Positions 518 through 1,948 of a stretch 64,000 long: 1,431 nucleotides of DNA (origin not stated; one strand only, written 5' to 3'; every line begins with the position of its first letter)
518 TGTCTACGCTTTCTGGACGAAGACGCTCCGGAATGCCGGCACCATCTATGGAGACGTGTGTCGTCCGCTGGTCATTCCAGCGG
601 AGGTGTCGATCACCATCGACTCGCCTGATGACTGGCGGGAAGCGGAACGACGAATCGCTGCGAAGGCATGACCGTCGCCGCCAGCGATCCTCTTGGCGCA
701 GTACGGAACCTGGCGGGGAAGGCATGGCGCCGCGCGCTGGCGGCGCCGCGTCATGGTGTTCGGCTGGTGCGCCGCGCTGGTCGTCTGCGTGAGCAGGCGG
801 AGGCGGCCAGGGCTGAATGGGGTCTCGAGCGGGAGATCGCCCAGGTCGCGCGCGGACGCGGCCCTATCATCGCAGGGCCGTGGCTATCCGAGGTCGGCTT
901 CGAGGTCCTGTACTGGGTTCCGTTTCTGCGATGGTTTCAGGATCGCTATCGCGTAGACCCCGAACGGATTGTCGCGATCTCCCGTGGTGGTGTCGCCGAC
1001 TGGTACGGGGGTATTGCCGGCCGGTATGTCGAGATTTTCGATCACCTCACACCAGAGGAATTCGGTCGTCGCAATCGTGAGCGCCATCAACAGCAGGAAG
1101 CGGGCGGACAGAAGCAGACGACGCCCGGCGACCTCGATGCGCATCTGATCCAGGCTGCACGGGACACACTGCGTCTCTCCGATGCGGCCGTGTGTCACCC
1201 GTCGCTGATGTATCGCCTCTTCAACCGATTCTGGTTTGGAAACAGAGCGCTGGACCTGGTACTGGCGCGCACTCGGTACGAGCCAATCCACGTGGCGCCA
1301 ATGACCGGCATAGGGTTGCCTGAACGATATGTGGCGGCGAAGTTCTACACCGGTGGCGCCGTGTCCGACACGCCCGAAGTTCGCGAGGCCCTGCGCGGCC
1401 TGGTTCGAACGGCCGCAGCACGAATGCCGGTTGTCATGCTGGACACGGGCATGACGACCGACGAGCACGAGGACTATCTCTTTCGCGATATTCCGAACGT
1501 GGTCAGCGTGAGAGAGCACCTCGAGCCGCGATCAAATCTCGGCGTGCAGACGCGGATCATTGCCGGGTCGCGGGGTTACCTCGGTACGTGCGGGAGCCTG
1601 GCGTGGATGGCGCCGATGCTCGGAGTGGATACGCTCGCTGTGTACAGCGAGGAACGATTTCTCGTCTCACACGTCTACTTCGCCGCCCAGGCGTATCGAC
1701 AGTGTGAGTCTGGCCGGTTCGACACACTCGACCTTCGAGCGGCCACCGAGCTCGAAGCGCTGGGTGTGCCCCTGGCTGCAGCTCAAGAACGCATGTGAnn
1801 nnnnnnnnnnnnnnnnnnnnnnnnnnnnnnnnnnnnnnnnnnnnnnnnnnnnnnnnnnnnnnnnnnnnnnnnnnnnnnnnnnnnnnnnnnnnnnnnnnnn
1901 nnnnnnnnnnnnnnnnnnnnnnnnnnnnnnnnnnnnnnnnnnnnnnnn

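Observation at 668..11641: Tandem array of two uncharacterised paralog families (4 soluble A + 3 polytopic B) nested in a CMP-sugar locus: top candidate for an undescribed glycan-elaboration system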

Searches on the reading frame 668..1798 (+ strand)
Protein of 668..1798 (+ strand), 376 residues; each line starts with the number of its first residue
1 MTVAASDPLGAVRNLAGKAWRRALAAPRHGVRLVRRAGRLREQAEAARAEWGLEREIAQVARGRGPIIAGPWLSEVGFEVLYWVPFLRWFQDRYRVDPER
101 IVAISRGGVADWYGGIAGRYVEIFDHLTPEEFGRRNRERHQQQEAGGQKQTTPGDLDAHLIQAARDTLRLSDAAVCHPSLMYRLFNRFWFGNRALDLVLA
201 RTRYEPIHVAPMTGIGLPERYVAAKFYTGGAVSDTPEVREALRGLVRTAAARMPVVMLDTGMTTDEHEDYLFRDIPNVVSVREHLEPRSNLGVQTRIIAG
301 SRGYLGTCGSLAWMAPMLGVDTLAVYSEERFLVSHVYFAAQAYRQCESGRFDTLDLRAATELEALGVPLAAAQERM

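Call 3: search_protein_families(library=pfam, proteins=[window:668-1798:+], max_evalue=1)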
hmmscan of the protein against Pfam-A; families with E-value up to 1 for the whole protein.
window:668-1798:+ (376 aa): 0 families

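Call 4: search_protein_families(library=ncbifam, proteins=[window:668-1798:+], max_evalue=1)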
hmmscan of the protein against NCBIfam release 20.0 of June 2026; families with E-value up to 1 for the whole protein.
window:668-1798:+ (376 aa): 0 families

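Call 7: find_homologous_proteins(query=window:668-1798:+)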
Query window:668-1798:+ (376 aa): 1755 proteins with E <= 0.001 among 8000 candidates; the best 120 are listed.
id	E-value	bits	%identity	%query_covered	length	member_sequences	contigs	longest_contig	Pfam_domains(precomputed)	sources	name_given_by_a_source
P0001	1.0e-250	849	100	100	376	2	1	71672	-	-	-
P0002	1.1e-228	777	89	100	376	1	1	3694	-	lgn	-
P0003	9.7e-226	767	89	100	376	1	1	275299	-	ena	-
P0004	2.1e-215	733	85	100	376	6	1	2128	-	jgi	jgi:hypothetical protein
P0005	1.1e-199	681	82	96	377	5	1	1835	-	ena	-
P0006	3.3e-197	673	80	96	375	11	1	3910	-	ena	-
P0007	2.0e-196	671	81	97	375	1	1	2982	-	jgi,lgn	jgi:hypothetical protein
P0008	3.9e-193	660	79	96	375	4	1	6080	-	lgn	-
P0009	5.7e-191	653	80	95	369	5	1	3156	-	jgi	jgi:hypothetical protein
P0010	4.3e-190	650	78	96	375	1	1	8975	-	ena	-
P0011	1.8e-188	644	75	98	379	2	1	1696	-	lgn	-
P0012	1.9e-188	644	77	96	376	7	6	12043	-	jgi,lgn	jgi:hypothetical protein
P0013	4.0e-187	640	76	98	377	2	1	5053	-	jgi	-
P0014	1.1e-186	639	75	98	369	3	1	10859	-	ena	-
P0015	2.3e-185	634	74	98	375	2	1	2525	-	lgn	-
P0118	2.5e-160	552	66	98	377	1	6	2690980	-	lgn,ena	-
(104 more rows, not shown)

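Call 12: search_solved_structures(query=A3, max_evalue=10, show_alignments=2)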
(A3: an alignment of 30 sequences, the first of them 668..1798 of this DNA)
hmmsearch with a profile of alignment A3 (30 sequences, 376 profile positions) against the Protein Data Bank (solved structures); distinct sequences matched with E-value up to 10: 2.
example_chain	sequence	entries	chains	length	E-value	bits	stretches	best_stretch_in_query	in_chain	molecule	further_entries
8j4z_E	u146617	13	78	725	0.71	12.1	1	316-369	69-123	Methylcrotonoyl-CoA carboxylase subunit alpha, mitochondrial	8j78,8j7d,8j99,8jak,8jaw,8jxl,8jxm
7uzf_M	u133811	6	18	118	3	10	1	11-64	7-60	V-type proton ATPase subunit G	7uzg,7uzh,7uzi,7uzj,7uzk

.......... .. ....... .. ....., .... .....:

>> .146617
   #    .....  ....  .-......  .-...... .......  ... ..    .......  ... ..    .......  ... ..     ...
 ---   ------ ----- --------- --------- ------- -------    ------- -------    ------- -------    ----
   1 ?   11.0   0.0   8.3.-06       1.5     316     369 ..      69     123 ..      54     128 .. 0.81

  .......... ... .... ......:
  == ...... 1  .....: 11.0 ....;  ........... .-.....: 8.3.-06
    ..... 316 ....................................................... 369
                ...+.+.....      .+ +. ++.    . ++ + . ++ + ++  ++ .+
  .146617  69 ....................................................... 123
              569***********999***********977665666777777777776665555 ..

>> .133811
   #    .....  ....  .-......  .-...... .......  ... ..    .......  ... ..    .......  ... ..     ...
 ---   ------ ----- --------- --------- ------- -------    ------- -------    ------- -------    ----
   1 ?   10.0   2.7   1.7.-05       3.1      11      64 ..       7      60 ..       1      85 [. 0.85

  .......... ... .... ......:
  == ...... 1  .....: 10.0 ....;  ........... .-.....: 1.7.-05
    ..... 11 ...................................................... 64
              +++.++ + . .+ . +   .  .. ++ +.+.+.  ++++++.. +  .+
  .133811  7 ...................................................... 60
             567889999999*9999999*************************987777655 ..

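Call 21: search_dna_similar(query=window:668-1798:+, collection=plasmids, mode=protein, max_rows=10)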
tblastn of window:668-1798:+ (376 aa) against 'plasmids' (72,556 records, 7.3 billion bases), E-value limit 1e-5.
No match.

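Call 22: predict_structure(alignment_id=A3)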
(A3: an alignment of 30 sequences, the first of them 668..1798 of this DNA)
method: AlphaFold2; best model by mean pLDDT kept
length: 376 residues; sequences in the alignment: 30
mean_pLDDT: 84.3   pTM: 0.82
mean pLDDT of the five models: 84.3, 83.6, 83.1, 81.8, 81.3
residues with pLDDT >= 90: 185; 70-90: 126; 50-70: 49; < 50: 16
segments of 3 or more residues with pLDDT < 50: 1-7, 368-376
pLDDT, mean of each block of 10 residues (from residue 1): 44 63 59 75 84 95 95 85 96 97 95 95 93 85 70 91 96 95 86 77 92 89 90 86 93 93 70 92 88 95 93 94 84 81 84 86 59 41
secondary structure, 60 per line:
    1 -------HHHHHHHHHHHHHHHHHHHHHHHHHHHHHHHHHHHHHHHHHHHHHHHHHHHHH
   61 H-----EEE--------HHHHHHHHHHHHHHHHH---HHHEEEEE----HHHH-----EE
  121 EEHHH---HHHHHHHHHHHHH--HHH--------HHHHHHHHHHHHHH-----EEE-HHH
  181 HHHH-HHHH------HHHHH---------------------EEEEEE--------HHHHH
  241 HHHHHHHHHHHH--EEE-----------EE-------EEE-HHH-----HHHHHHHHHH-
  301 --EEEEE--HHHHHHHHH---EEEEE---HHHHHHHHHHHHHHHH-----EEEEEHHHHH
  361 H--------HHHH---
elements in order: H8-61 E67-69 H78-94 E101-105 H110-113 E119-122 H129-141 H155-168 E174-176 H178-184 H186-189 H196-200 E222-227 H236-252 E255-257 E278-280 H290-299 E303-307 H310-318 E322-326 H330-345 E351-355 H356-361 H370-373
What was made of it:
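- On GT-B glycosyltransferase superfamily (for A): AF2 model pLDDT 84 with alternating strand and helix elements in two blocks (residues 67-200 and 222-355) (call 22).
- A carries a basic N-terminal helix (call 22).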

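Call 25: fold_search(model_id=the predicted structure, library=pdb)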
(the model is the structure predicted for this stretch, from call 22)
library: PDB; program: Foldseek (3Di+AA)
matches with E <= 10: 845; with E <= 0.001: 40
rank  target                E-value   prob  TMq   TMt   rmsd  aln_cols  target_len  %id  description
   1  6j32_C                1.9e-05  1.00  0.30  0.30  15.7       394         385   11  Crystal Structure Analysis of the Glycotransferase of kitacinnamycin (released 2020-01-15)
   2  8ahe_A                3.4e-05  1.00  0.31  0.32  14.0       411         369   12  PAC-FragmentDEL: Photoactivated covalent capture of DNA encoded fragments for hit discovery (released 2022-09-14)
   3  6j32_B                5.0e-05  1.00  0.30  0.30  13.0       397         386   11  Crystal Structure Analysis of the Glycotransferase of kitacinnamycin (released 2020-01-15)
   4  1psw                  6.7e-05  1.00  0.40  0.44  10.7       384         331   12  Structure of E. coli ADP-heptose lps heptosyltransferase II (released 2003-07-08)
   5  4rap_D                8.5e-05  1.00  0.39  0.39   5.9       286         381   10  Crystal structure of bacterial iron-containing dodecameric glycosyltransferase TibC from enterotoxigenic E.coli H10407 (released 2014-10-29)
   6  1v4v_A                1.0e-04  0.99  0.29  0.30  12.5       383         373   12  Crystal Structure Of UDP-N-Acetylglucosamine 2-Epimerase From Thermus Thermophilus HB8 (released 2003-12-02)
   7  7vza_D                1.2e-04  0.99  0.28  0.29  10.9       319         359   14  The crystal structure of Non-hydrolyzing UDPGlcNAc 2-epimerase in complex with UDP (released 2022-11-16)
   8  7vza_G                1.3e-04  0.99  0.29  0.30  14.1       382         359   15  The crystal structure of Non-hydrolyzing UDPGlcNAc 2-epimerase in complex with UDP (released 2022-11-16)
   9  4rap_E                1.4e-04  1.00  0.39  0.38   6.4       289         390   11  Crystal structure of bacterial iron-containing dodecameric glycosyltransferase TibC from enterotoxigenic E.coli H10407 (released 2014-10-29)
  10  4rap_B                1.9e-04  1.00  0.39  0.39   6.3       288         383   10  Crystal structure of bacterial iron-containing dodecameric glycosyltransferase TibC from enterotoxigenic E.coli H10407 (released 2014-10-29)
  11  4rap_J                1.9e-04  1.00  0.38  0.38   6.5       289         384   10  Crystal structure of bacterial iron-containing dodecameric glycosyltransferase TibC from enterotoxigenic E.coli H10407 (released 2014-10-29)
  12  3tov_A                2.0e-04  1.00  0.42  0.45  10.3       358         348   12  The crystal structure of the glycosyl transferase family 9 from Veillonella parvula DSM 2008 (released 2011-09-21)
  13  2h1h_A                2.0e-04  1.00  0.39  0.44  10.6       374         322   12  E. coli heptosyltransferase WaaC with ADP-2-deoxy-2-fluoro heptose (released 2007-05-22)
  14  4rb4_C                2.1e-04  1.00  0.39  0.38   6.1       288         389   12  Crystal structure of dodecameric iron-containing heptosyltransferase TibC in complex with ADP-D-beta-D-heptose at 3.9  (released 2014-11-05)
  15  7vza_C                2.7e-04  0.97  0.28  0.30  14.5       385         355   15  The crystal structure of Non-hydrolyzing UDPGlcNAc 2-epimerase in complex with UDP (released 2022-11-16)
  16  4rap_H                2.9e-04  1.00  0.38  0.37   6.0       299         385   10  Crystal structure of bacterial iron-containing dodecameric glycosyltransferase TibC from enterotoxigenic E.coli H10407 (released 2014-10-29)
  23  4rap_L                3.8e-04  1.00  0.39  0.40   6.0       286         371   11  Crystal structure of bacterial iron-containing dodecameric glycosyltransferase TibC from enterotoxigenic E.coli H10407 (released 2014-10-29)
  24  4rap_G                3.8e-04  1.00  0.39  0.38   6.1       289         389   11  Crystal structure of bacterial iron-containing dodecameric glycosyltransferase TibC from enterotoxigenic E.coli H10407 (released 2014-10-29)
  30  4rap_C                6.5e-04  1.00  0.39  0.38   6.1       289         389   10  Crystal structure of bacterial iron-containing dodecameric glycosyltransferase TibC from enterotoxigenic E.coli H10407 (released 2014-10-29)
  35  4rap_F                7.7e-04  1.00  0.40  0.39   5.8       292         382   10  Crystal structure of bacterial iron-containing dodecameric glycosyltransferase TibC from enterotoxigenic E.coli H10407 (released 2014-10-29)
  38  4rap_A                8.6e-04  1.00  0.36  0.36   6.6       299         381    9  Crystal structure of bacterial iron-containing dodecameric glycosyltransferase TibC from enterotoxigenic E.coli H10407 (released 2014-10-29)
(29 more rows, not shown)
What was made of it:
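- On GT-B glycosyltransferase superfamily (for A): All 50 Foldseek PDB hits listed (40 at E<=1e-3) are GT-B proteins (call 25).
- Closest known: GT9 ADP-heptose:LPS heptosyltransferases. Same: These are among the best structural matches to A (call 25).
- All Foldseek hits listed (40 at E<=1e-3) are GT-B: WaaF 1psw, WaaC 2h1h, TibC 4rap, 3tov, GT1 6j32 and UDP-GlcNAc 2-epimerases (call 25).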

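Call 26: find_related_loci(query=A3, collection=genome_contigs, flank=10000)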
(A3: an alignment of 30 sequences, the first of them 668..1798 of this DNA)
Query A3 (376 aa) in genome_contigs; peptide patterns used: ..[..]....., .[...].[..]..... (x = any residue, [..] = any of these).
175 stretches matched a pattern; 158 encode a relative of the query (tblastn E <= 1e-3); the best 80 are kept; 71 distinct loci.
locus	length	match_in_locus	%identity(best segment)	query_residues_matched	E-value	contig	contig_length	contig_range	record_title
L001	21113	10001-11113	80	1-373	0e+0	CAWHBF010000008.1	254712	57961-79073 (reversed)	MAG: uncultured Acidobacteriota bacterium isolate MFD00962.bin.1.54 genome assembly, contig: contig_164094, whole genome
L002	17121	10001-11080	64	7-366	5e-157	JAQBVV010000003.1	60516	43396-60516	MAG: Acidobacteria bacterium isolate casp150-mb.205 NODE_1231_length_60516_cov_0.086201, whole genome shotgun sequence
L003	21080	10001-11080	63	7-366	7e-154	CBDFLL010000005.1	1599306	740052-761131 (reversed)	MAG: Vicinamibacterales bacterium isolate 998305d0-6da1-4fae-9339-a55ac4e5d69b genome assembly, contig: contig_5, whole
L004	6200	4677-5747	61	8-365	4e-146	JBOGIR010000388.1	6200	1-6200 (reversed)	MAG: Vicinamibacterales bacterium isolate M3-S_metawrap_bin.60 k127_2190230, whole genome shotgun sequence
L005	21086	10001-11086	62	7-368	3e-136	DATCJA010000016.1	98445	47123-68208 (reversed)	MAG TPA_asm: Vicinamibacterales bacterium isolate SMAG_U7873 k141_2552134, whole genome shotgun sequence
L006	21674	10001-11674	58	17-365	6e-136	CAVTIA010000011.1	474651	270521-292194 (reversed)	MAG: uncultured Acidobacteriota bacterium isolate MFD06229.bin.1.1 genome assembly, contig: contig_36585, whole genome s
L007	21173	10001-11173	69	1-375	1e-172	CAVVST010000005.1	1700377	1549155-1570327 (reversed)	MAG: uncultured Acidobacteriota bacterium isolate MFD02840.bin.2.185 genome assembly, contig: contig_352, whole genome s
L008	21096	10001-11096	68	1-365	3e-127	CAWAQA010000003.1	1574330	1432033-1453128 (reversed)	MAG: uncultured Acidobacteriota bacterium isolate MFD02840.bin.2.39 genome assembly, contig: contig_27270, whole genome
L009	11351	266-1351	51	4-365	3e-117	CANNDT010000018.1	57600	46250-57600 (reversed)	MAG: Acidobacteria bacterium isolate ZH-3nov15-179 genome assembly, contig: ZH-3nov15-C311, whole genome shotgun sequenc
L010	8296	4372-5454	53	6-365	1e-110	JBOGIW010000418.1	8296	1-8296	MAG: Vicinamibacterales bacterium isolate M3-S_metawrap_bin.136 k127_595981, whole genome shotgun sequence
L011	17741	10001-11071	50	23-365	2e-108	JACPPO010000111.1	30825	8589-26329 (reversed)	MAG: Acidobacteria bacterium isolate NC_groundwater_629_Ag_B-0.1um_65_68 B_1_S1_Biohub_coassembly_k141_4119791, whole ge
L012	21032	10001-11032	47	12-358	1e-103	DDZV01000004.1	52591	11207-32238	MAG TPA_asm: Acidobacteria bacterium UBA2999 UBA2999_contig_52262, whole genome shotgun sequence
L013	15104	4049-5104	51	11-363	2e-107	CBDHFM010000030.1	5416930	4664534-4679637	MAG: Vicinamibacterales bacterium isolate 1df3f988-940b-40e8-83c1-45d71c881355 genome assembly, contig: chromosome_14, w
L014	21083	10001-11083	48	6-365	3e-100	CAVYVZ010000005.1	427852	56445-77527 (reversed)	MAG: uncultured Acidobacteriota bacterium isolate MFD09206.bin.2.2 genome assembly, contig: contig_23308, whole genome s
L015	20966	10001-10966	51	40-365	2e-99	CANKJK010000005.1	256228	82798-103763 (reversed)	MAG: Acidobacteria bacterium isolate RH-27jun17-225 genome assembly, contig: RH-27jun17-C66, whole genome shotgun sequen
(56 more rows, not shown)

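Call 31: search_protein_families(library=pfam, alignment_id=A3, max_evalue=10)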
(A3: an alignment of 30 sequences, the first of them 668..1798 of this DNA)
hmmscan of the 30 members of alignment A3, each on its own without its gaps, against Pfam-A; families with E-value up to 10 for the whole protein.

A. member 1, window:668-1798:+ (376 aa): 0 families

B. families by the number of members that match (of 30 scanned): 7 families
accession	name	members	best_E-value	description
PF10721.14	DUF2514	5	0.0019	Protein of unknown function (DUF2514)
PF07910.19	Peptidase_C78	4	0.092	Peptidase family C78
PF03909.22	BSD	3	0.035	BSD domain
PF01075.23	Glyco_transf_9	3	0.11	Glycosyltransferase family 9 (heptosyltransferase)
PF08571.15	Yos1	3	0.14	Yos1-like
PF13692.12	Glyco_trans_1_4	1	0.15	Glycosyl transferases group 1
PF09957.15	VapB_antitoxin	1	0.37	Bacterial antitoxin of type II TA system, VapB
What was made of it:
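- On GT9 heptosyltransferase family (PF01075 / TIGR02193) (for A): Only 3 of 30 family members reach E>=0.11 for PF01075 (call 31).
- On TagF-like glycerophosphotransferases (PF04464) (for A): No hit at E<=10 in any of the 30 members (call 31).
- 3 of 30 A members give weak Glyco_transf_9 hits (call 31).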

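Call 43: search_protein_representatives(alignment_id=A3)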
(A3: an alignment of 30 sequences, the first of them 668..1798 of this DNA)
Query: 30 sequences, 376 profile positions. Proteins with E-value up to 0.001 (for the whole library): 1643; up to 1e-10: 1386; up to 1e-30: 816. The best 150 are listed.
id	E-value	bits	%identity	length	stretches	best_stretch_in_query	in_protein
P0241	4.5e-190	647.9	-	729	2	57-364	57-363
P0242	1.1e-155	534.8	-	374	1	10-365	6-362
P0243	3.4e-140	483.8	-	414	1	11-370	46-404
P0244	5.4e-133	460.1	-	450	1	5-368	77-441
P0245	1.1e-129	449.3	-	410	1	7-356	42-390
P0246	1.4e-124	432.4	-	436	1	7-364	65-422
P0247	1.7e-124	432.2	-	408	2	12-361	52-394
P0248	9.1e-124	429.7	-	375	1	10-367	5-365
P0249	4.1e-123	427.6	-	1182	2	15-348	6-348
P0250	8.9e-123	426.5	-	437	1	10-374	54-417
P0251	4.1e-119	414.4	-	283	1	101-371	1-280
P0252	3.1e-116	405.0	-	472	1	14-364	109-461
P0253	4.7e-115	401.1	-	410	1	8-367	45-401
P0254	1.1e-112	393.3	-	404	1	18-362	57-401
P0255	1.0e-106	373.7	-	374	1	20-367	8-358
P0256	1.7e-106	372.9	-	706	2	63-327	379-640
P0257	1.7e-102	359.7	-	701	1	44-366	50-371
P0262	1.2e-99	350.4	-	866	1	10-364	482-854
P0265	1.1e-98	347.1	-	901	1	4-358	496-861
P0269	2.4e-96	339.5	-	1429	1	10-359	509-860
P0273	1.7e-95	336.7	-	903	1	23-360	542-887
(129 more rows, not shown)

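Call 45: search_protein_families(library=pfam, proteins=[P0262, P0265, P0273, P0269, P0249, P0257], max_evalue=0.1)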
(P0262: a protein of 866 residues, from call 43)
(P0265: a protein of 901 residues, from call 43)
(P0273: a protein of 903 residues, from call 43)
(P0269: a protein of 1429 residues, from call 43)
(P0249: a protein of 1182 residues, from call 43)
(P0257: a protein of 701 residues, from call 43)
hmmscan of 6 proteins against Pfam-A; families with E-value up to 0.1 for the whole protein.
P0262 (866 aa): 1 family
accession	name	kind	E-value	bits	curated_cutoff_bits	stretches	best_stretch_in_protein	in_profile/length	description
PF13439.12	Glyco_transf_4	-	0.0013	19.3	28.5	1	18-85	10-73/170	Glycosyltransferase Family 4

P0265 (901 aa): 1 family
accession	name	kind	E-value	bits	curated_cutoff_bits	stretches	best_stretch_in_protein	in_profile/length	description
PF13439.12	Glyco_transf_4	-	0.00016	22.2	28.5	0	126-233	42-161/170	Glycosyltransferase Family 4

P0273 (903 aa): 1 family
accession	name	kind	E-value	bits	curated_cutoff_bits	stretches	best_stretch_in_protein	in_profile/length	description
PF13439.12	Glyco_transf_4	-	0.018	15.5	28.5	0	30-82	12-62/170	Glycosyltransferase Family 4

P0269 (1429 aa): 0 families

P0249 (1182 aa): 0 families

P0257 (701 aa): 1 family
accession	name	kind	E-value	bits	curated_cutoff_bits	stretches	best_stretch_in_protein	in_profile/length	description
PF13469.12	Sulfotransfer_3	-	5.4e-13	50.1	27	1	410-640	7-215/216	Sulfotransferase family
